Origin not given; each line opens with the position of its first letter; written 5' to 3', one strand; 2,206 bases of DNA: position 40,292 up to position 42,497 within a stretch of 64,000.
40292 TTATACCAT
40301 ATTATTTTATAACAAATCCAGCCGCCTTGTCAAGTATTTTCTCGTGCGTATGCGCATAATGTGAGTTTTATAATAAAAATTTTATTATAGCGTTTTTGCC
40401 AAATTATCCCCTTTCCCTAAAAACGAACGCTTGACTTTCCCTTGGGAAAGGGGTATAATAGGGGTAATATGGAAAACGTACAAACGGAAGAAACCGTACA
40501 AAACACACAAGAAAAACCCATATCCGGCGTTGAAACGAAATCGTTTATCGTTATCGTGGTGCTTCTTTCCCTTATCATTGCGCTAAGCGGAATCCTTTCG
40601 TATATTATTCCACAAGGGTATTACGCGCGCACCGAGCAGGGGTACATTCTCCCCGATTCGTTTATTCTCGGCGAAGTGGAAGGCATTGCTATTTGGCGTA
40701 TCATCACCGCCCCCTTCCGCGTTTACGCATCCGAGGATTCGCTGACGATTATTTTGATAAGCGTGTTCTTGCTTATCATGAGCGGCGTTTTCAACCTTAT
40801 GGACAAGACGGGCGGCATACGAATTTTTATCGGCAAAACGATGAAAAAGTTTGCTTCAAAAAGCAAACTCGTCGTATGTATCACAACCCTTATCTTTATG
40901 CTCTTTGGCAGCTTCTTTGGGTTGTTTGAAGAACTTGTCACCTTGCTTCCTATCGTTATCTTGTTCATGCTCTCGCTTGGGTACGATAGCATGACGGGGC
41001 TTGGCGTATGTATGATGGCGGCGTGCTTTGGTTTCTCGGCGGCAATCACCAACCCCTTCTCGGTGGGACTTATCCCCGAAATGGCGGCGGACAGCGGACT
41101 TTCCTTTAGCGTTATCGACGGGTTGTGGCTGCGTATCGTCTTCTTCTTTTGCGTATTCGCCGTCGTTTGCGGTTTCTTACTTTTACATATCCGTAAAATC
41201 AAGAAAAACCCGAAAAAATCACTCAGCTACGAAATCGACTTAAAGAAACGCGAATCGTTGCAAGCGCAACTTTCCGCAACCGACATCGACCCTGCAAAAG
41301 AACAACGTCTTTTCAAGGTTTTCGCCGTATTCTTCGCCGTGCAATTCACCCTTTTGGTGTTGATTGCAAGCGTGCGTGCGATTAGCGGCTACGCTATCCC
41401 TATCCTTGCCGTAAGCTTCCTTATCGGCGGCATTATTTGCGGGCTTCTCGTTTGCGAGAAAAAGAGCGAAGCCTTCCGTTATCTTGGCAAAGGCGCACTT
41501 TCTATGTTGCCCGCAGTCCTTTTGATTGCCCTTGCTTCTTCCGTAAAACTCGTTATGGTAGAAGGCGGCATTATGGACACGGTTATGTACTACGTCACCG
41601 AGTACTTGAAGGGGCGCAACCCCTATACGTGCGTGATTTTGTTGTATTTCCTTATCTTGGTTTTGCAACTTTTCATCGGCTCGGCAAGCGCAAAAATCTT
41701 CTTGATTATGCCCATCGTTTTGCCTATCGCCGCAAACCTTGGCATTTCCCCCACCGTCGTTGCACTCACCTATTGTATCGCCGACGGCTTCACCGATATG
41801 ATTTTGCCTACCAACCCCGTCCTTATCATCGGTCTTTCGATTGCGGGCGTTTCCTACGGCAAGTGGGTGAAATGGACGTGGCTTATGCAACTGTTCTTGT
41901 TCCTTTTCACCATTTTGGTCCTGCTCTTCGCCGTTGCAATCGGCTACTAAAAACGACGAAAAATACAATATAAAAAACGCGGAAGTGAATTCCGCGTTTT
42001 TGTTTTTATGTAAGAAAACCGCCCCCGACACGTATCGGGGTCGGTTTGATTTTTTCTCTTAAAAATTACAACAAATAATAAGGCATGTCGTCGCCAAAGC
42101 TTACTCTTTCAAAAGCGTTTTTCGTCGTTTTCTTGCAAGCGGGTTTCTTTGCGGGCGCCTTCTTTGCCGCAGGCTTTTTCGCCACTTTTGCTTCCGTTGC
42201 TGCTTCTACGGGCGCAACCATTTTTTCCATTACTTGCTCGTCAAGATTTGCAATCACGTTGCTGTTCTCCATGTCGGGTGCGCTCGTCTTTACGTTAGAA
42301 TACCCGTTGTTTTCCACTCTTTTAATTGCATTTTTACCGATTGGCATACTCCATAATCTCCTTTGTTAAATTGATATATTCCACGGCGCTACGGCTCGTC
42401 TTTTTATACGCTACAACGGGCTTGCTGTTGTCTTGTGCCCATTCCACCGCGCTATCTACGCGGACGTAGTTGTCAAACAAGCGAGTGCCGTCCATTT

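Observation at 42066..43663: ParA ATPase, 93-aa disordered partner and tailed PduV-like GTPase at the 3' end of a catabolic microcompartment operon: candidate McdAB-like positioning module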

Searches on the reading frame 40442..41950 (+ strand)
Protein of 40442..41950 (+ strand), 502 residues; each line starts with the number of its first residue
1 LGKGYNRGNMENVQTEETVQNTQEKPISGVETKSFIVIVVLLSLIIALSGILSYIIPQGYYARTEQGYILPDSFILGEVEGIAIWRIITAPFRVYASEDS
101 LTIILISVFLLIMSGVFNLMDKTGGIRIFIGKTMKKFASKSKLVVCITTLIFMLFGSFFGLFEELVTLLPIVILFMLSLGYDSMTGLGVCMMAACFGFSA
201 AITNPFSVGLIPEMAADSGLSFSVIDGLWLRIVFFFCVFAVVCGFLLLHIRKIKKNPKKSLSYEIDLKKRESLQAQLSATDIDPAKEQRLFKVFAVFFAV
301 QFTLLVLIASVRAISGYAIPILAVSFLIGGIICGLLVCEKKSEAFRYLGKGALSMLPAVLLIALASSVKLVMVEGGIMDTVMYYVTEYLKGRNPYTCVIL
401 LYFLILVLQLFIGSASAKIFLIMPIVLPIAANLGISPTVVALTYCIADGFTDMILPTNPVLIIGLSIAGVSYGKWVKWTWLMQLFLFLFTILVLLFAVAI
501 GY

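Call 6: search_protein_families(library=pfam, proteins=[window:40442-41950:+], max_evalue=0.01)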
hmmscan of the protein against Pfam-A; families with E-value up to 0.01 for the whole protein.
window:40442-41950:+ (502 aa): 4 families
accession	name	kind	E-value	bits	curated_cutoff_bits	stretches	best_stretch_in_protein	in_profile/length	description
PF03606.21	DcuC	-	1.4e-57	195.7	23.1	1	38-498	4-460/461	C4-dicarboxylate anaerobic carrier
PF03553.21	Na_H_antiporter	-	9.3e-11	42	23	1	222-497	37-300/303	Na+/H+ antiporter family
PF03806.19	ABG_transport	-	1.4e-08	33.9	27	1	87-479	67-463/502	AbgT putative transporter family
PF03600.22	CitMHS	-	1.5e-05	24.8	31.9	1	41-443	27-334/336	Citrate transporter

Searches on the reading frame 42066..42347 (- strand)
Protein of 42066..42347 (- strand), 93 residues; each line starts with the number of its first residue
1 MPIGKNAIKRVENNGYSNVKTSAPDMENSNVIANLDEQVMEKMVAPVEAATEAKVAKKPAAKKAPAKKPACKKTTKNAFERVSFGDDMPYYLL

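Call 5: search_protein_families(library=pfam, proteins=[window:42066-42347:-], max_evalue=0.01)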
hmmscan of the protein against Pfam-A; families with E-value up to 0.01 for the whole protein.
window:42066-42347:- (93 aa): 1 family
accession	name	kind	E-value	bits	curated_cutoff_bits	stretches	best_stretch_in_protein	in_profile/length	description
PF07382.16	HC2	-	0.0014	19.2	40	1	37-75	103-141/194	Histone H1-like nucleoprotein HC2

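Call 7: find_homologous_proteins(query=window:42066-42347:-, max_evalue=0.01)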
Query window:42066-42347:- (93 aa): 1021 proteins with E <= 0.01 among 1145 candidates; the best 120 are listed.
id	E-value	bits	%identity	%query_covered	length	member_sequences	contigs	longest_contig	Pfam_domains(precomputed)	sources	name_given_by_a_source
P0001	2.5e-52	192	100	100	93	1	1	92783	-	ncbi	-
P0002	2.6e-48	180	94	100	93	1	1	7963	-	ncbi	-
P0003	2.8e-45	170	79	100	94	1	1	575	-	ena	-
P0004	7.1e-45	169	88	100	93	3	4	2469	-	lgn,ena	-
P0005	1.6e-44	167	91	100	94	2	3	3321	-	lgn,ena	-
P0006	2.7e-44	167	90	100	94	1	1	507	-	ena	-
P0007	1.8e-42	161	85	100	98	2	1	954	-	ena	-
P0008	8.5e-41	156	86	100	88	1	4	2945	-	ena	-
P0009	1.1e-40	155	86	100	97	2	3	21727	-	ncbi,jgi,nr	ncbi:MAG: hypothetical protein E7368_00980 [Clostridiales bacterium]|nr:hypothetical protein [Clostr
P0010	1.9e-40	155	85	100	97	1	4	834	-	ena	-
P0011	3.7e-39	150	79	100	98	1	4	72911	-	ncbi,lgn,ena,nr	ncbi:MAG: hypothetical protein IJ329_01715 [Clostridia bacterium]|nr:hypothetical protein [Clostridi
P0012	1.3e-38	149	69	100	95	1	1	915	-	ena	-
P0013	1.6e-38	148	82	100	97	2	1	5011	-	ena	-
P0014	2.1e-38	148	65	100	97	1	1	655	-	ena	-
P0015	1.2e-37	146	77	100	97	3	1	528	-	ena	-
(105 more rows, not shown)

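Call 16: find_related_loci(query=A1, collection=genome_contigs, flank=10000)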
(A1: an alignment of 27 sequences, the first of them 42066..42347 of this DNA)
Query A1 (93 aa) in genome_contigs; peptide patterns used: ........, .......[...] (x = any residue, [..] = any of these).
188 stretches matched a pattern; 111 encode a relative of the query (tblastn E <= 1e-3); the best 80 are kept; 80 distinct loci.
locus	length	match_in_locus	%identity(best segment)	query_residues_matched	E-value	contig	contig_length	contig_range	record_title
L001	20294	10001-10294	86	1-93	2e-39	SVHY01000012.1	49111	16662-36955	MAG: Clostridiales bacterium isolate SIG396 NODE_16337_length_49111_cov_2.927527, whole genome shotgun sequence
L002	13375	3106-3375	79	1-93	2e-39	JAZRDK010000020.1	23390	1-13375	MAG: Candidatus Scatosoma sp. isolate T1900045506_YK20190200.MAGScoT_cleanbin_000044 SGB_7535_k141_1207891, whole genome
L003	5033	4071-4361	76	1-93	4e-39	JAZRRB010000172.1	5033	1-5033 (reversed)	MAG: Candidatus Scatosoma sp. isolate T1900045356_YK20190046.MAGScoT_cleanbin_000055 SGB_6796_k141_1172618, whole genome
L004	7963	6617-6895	94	1-93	2e-37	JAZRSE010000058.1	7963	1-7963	MAG: Candidatus Scatosoma sp. isolate T1900045348_YK20190038.MAGScoT_cleanbin_000052 SGB_6729_k141_1352679, whole genome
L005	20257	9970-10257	69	1-93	4e-35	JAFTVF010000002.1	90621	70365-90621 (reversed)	MAG: Clostridia bacterium isolate RGIG4180 Roe_deer_Colon-2__c517, whole genome shotgun sequence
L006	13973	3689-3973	85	1-91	2e-34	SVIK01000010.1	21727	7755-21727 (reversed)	MAG: Clostridiales bacterium isolate SIG407 NODE_45613_length_21727_cov_2.042269, whole genome shotgun sequence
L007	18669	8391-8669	67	1-93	7e-34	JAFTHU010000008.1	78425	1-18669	MAG: Clostridia bacterium isolate RGIG3831 Roe_deer_Cecum-1__c571, whole genome shotgun sequence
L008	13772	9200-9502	64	1-93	1e-33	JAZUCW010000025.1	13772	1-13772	MAG: Candidatus Scatosoma sp. isolate T1900045312_YK20190001.MAGScoT_cleanbin_000047 SGB_6234_k141_2388996, whole genome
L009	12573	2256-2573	61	1-93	7e-32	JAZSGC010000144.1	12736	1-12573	MAG: Candidatus Scatosoma sp. isolate T1900044579_TS20190045.MAGScoT_cleanbin_000030 SGB_550_k141_2508705, whole genome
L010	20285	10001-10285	68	1-93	1e-31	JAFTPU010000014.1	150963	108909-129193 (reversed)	MAG: Clostridia bacterium isolate RGIG4039 Roe_deer_Cecum-5__c593403, whole genome shotgun sequence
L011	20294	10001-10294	66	1-93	2e-31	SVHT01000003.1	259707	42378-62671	MAG: Clostridiales bacterium isolate SIG391 NODE_477_length_259707_cov_8.242345, whole genome shotgun sequence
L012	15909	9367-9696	58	1-93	8e-31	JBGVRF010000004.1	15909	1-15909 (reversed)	MAG: Candidatus Scatosoma sp. isolate fecal_MAG_147 fecal_MAG_147_contig_0004, whole genome shotgun sequence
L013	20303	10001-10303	60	1-93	1e-30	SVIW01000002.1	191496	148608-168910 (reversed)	MAG: Clostridiales bacterium isolate SIG419 NODE_1171_length_191496_cov_8.219753, whole genome shotgun sequence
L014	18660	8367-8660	63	1-93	2e-30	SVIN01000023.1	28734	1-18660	MAG: Clostridiales bacterium isolate SIG410 NODE_33077_length_28734_cov_2.132625, whole genome shotgun sequence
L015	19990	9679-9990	62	1-93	4e-30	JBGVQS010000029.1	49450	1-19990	MAG: Candidatus Scatosoma sp. isolate fecal_MAG_159 fecal_MAG_159_contig_0029, whole genome shotgun sequence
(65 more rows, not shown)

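Call 21: search_protein_families(library=ncbifam, proteins=[window:42066-42347:-], max_evalue=0.001)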
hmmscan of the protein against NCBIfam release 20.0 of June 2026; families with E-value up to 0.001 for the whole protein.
window:42066-42347:- (93 aa): 0 families

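Call 29: search_protein_representatives(alignment_id=A1)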
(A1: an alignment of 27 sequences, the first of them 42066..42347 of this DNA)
Query: 27 sequences, 95 profile positions. Proteins with E-value up to 0.001 (for the whole library): 275; up to 1e-10: 204; up to 1e-30: 4. The best 150 are listed.
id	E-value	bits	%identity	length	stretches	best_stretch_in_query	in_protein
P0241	9.3e-37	141.9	-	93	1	1-95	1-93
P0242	3.0e-36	140.3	-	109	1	1-95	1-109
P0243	4.5e-36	139.7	-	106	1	1-95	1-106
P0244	1.1e-33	132.1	-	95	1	1-95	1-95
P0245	1.7e-30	121.8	-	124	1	1-95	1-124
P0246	2.7e-30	121.2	-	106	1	1-95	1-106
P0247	2.7e-29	118.0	-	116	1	1-95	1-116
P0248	3.8e-29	117.5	-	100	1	1-59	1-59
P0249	5.3e-29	117.0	-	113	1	1-95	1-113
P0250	5.5e-29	117.0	-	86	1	1-64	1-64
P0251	3.9e-28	114.3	-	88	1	1-68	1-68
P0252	5.1e-28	113.9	-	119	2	1-79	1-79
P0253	1.0e-25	106.5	-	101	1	1-95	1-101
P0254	2.6e-25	105.2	-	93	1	1-95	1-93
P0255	6.1e-25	104.0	-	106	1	1-95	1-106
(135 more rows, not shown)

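Call 41: predict_structure(alignment_id=A1)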
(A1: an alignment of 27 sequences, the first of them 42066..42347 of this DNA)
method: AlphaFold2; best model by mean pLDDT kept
length: 93 residues; sequences in the alignment: 27
mean_pLDDT: 58.7   pTM: 0.17
mean pLDDT of the five models: 58.7, 53.1, 50.9, 50.7, 50.1
residues with pLDDT >= 90: 0; 70-90: 1; 50-70: 91; < 50: 1
segments of 3 or more residues with pLDDT < 50: none
pLDDT, mean of each block of 10 residues (from residue 1): 57 55 59 59 60 54 58 61 63 63
secondary structure, 60 per line:
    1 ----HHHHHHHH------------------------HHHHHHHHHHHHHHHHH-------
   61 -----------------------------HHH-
elements in order: H5-12 H37-53

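Call 54: find_encoding_contigs(protein=P0001, flank=3000, max_places=3)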
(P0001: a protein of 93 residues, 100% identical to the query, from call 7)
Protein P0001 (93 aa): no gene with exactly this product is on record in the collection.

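Call 57: find_related_loci(query=A2, collection=metagenome_contigs, flank=10000)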
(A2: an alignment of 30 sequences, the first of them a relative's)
Query A2 (121 aa) in metagenome_contigs; peptide patterns used: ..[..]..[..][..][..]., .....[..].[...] (x = any residue, [..] = any of these).
142 stretches matched a pattern; 40 encode a relative of the query (tblastn E <= 1e-3); 40 distinct loci.
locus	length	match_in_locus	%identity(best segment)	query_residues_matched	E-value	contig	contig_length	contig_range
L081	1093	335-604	37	1-121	2e-15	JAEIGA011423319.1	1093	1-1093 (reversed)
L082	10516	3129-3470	37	1-121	1e-14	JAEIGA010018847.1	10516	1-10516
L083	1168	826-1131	38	1-121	3e-14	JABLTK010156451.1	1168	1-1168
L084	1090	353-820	35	1-121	2e-14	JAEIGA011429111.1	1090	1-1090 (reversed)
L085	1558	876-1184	38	1-121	6e-14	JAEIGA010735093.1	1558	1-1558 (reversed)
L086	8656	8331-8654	37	1-117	8e-14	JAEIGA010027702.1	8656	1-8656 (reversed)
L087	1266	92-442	34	1-121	2e-13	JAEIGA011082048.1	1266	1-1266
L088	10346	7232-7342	62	1-37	3e-13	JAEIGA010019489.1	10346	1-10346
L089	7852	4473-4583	62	1-37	6e-13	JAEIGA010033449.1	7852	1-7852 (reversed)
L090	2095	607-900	31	1-121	9e-13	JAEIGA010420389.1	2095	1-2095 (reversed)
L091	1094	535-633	70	1-33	9e-13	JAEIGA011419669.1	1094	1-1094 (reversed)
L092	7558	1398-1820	35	1-121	4e-12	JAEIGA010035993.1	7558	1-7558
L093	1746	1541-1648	61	1-36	4e-12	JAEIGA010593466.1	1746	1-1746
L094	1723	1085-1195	62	1-37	7e-12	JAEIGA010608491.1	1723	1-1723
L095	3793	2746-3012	33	1-121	7e-12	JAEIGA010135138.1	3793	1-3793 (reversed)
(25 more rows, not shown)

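Call 59: search_solved_structures(query=A2, max_evalue=10, show_alignments=2)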
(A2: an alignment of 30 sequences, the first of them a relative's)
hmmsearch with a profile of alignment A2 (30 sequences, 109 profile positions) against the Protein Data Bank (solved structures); distinct sequences matched with E-value up to 10: 0.

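Call 60: search_protein_families(library=phrogs, proteins=[window:42066-42347:-], max_evalue=0.01)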
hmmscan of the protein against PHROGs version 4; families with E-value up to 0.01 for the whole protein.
window:42066-42347:- (93 aa): 1 family
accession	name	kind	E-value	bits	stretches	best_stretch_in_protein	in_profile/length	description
phrog_29943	-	unknown function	0.0076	17.6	1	19-71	49-100/144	-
